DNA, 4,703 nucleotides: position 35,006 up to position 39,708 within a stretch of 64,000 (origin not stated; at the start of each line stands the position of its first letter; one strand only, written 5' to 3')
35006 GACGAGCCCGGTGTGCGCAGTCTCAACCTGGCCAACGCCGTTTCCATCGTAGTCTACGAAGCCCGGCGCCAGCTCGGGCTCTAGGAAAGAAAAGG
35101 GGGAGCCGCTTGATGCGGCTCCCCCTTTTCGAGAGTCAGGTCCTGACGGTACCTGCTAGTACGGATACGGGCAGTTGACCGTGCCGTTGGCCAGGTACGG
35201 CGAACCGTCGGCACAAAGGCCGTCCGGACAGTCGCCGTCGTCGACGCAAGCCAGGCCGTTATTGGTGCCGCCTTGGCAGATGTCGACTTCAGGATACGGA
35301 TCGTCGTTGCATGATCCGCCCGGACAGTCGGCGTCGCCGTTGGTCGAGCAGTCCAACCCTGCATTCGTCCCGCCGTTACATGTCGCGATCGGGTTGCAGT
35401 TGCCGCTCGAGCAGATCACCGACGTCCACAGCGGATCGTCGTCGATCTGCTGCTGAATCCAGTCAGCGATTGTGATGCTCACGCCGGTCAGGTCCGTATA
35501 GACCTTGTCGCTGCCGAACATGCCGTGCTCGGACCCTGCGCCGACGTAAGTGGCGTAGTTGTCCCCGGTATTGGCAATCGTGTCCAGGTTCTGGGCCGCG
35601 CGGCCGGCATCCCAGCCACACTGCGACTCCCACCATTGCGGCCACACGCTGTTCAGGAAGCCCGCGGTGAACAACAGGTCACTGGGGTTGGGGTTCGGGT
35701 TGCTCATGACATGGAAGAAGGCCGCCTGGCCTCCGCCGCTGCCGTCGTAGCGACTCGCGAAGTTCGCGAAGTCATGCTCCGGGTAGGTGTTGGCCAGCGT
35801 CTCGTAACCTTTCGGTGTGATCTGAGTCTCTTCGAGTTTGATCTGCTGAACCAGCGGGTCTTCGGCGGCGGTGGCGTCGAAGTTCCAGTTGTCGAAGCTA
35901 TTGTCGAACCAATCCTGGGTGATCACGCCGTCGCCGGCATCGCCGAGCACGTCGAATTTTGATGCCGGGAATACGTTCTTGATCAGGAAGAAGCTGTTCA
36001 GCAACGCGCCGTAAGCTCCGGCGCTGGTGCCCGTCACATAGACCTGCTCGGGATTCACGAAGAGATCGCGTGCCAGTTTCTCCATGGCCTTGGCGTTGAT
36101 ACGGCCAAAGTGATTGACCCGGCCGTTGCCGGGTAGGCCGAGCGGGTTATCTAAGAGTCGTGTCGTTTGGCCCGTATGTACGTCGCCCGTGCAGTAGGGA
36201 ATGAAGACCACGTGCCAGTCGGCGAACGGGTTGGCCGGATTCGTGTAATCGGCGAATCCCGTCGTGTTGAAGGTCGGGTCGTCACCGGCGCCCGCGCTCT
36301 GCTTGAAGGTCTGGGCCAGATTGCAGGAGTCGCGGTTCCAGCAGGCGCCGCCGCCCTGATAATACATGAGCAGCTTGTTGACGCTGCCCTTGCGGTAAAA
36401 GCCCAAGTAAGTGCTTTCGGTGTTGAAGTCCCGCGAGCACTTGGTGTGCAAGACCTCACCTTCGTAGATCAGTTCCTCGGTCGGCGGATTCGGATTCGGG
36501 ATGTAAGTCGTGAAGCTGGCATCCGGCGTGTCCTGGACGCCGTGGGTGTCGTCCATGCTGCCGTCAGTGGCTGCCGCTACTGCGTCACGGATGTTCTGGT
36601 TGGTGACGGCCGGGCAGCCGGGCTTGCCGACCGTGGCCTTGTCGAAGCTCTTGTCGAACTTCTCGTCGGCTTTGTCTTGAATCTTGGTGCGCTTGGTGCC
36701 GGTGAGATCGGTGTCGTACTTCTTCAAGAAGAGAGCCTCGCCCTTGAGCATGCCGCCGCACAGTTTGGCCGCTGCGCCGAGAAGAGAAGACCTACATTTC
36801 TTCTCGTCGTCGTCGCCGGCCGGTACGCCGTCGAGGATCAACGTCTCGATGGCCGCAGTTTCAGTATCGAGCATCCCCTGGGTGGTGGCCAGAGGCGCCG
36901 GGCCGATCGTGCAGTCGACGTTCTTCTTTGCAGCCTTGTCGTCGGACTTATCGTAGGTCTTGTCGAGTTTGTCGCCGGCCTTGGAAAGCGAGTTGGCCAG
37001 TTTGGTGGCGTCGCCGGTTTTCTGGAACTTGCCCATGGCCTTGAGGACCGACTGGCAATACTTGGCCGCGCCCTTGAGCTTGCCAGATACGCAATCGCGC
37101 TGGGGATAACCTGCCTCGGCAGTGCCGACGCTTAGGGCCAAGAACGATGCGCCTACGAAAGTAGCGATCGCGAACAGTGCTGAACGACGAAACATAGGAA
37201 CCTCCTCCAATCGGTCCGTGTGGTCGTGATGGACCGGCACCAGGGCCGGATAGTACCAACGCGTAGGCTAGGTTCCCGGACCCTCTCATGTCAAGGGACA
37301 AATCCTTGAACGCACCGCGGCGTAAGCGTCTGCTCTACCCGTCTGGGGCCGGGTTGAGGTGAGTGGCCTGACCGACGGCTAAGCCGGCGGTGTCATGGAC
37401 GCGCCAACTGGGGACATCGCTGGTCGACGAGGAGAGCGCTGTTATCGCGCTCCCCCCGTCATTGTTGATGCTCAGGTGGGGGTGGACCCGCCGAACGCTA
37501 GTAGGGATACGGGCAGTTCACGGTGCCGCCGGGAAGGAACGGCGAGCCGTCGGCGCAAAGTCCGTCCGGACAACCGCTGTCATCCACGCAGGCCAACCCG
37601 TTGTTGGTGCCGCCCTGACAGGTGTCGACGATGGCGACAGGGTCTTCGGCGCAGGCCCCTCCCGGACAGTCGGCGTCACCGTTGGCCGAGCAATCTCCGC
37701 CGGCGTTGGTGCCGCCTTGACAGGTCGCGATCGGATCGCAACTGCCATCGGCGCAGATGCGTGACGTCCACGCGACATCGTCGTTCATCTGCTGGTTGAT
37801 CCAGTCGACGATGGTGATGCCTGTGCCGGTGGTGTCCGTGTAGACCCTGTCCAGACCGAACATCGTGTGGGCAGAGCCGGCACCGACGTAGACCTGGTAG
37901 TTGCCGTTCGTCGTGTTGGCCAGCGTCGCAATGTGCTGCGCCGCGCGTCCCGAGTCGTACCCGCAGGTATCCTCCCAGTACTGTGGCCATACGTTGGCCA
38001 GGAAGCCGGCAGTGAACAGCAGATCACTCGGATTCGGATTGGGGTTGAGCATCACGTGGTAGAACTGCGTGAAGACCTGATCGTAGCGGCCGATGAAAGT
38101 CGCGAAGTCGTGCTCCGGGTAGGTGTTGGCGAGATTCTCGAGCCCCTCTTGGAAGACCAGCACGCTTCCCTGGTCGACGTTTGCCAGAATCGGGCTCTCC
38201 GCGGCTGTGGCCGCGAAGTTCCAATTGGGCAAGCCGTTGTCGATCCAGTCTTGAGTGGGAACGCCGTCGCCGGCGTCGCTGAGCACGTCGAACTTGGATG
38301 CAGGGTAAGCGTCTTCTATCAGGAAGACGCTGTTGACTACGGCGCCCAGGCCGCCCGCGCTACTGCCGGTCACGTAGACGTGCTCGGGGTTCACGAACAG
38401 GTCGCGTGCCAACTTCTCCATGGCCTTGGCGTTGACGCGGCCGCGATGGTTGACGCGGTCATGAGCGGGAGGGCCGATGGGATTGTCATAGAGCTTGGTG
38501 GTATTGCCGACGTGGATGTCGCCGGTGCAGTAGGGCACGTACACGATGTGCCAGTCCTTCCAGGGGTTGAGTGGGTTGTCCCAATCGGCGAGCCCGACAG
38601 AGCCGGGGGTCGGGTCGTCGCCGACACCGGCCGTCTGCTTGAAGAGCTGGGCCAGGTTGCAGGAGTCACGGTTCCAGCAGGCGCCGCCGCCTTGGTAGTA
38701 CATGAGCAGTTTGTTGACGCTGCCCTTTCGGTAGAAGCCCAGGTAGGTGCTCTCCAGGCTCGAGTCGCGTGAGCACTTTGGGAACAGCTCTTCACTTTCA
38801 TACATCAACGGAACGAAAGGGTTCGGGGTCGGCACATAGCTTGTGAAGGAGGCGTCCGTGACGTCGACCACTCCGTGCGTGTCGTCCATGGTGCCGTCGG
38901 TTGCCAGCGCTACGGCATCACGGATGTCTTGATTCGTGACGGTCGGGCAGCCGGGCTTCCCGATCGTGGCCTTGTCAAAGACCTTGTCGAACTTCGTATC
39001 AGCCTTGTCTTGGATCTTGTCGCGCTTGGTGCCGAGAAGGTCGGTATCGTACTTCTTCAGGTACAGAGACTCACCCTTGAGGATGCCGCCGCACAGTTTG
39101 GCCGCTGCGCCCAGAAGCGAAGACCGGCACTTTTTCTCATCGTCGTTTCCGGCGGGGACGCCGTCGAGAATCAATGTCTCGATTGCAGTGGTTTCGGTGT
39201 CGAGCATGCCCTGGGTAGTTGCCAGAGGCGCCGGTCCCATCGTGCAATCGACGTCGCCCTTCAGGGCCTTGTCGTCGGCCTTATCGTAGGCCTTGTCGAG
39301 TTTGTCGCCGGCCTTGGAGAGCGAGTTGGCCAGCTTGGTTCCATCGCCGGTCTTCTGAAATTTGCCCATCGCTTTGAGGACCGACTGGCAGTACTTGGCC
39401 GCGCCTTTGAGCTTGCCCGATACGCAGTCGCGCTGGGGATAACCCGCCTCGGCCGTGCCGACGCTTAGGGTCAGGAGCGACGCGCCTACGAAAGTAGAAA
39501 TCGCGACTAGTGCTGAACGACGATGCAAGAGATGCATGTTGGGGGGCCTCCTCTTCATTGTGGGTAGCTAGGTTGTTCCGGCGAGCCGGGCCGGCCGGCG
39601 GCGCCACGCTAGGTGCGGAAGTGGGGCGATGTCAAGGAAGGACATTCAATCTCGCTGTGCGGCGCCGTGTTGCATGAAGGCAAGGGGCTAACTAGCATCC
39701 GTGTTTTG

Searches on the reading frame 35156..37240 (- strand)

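Call 3: search_protein_families(library=pfam, proteins=[window:35156-37240:-], max_evalue=0.1)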
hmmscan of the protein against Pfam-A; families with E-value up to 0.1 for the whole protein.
window:35156-37240:- (694 aa): 2 families
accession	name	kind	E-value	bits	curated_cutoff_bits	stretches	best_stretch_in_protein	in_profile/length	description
PF03283.19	PAE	-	2.5e-14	53.6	26.6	1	286-436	41-186/355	Pectinacetylesterase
PF06932.16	DUF1283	-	0.067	13.8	25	0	176-216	23-62/83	Protein of unknown function (DUF1283)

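Call 4: search_protein_families(library=ncbifam, proteins=[window:35156-37240:-], max_evalue=0.1)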
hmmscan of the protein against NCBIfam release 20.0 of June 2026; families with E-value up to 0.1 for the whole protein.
window:35156-37240:- (694 aa): 2 families
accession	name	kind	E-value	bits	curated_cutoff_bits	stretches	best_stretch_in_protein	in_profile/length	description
TIGR01840.1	esterase_phb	subfamily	0.05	13.1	107.85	0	387-410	84-107/213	PHB depolymerase family esterase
NF050058.1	e_dPHAscl_type1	hypoth_equivalog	0.051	13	150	0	385-410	91-116/276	extracellular catalytic domain type 1 short-chain-length polyhydroxyalkanoate depolymerase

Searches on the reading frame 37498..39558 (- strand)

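Call 3: search_protein_families(library=pfam, proteins=[window:37498-39558:-], max_evalue=0.1)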
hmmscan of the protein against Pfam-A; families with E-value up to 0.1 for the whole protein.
window:37498-39558:- (686 aa): 1 family
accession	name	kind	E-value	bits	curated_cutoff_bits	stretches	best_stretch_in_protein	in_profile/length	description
PF03283.19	PAE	-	1.5e-12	47.7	26.6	1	278-433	39-189/355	Pectinacetylesterase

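Call 4: search_protein_families(library=ncbifam, proteins=[window:37498-39558:-], max_evalue=0.1)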
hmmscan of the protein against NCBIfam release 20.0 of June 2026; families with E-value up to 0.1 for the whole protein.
window:37498-39558:- (686 aa): 1 family
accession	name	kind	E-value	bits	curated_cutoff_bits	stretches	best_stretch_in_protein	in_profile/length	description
NF050058.1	e_dPHAscl_type1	hypoth_equivalog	0.062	12.8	150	0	379-407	91-119/276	extracellular catalytic domain type 1 short-chain-length polyhydroxyalkanoate depolymerase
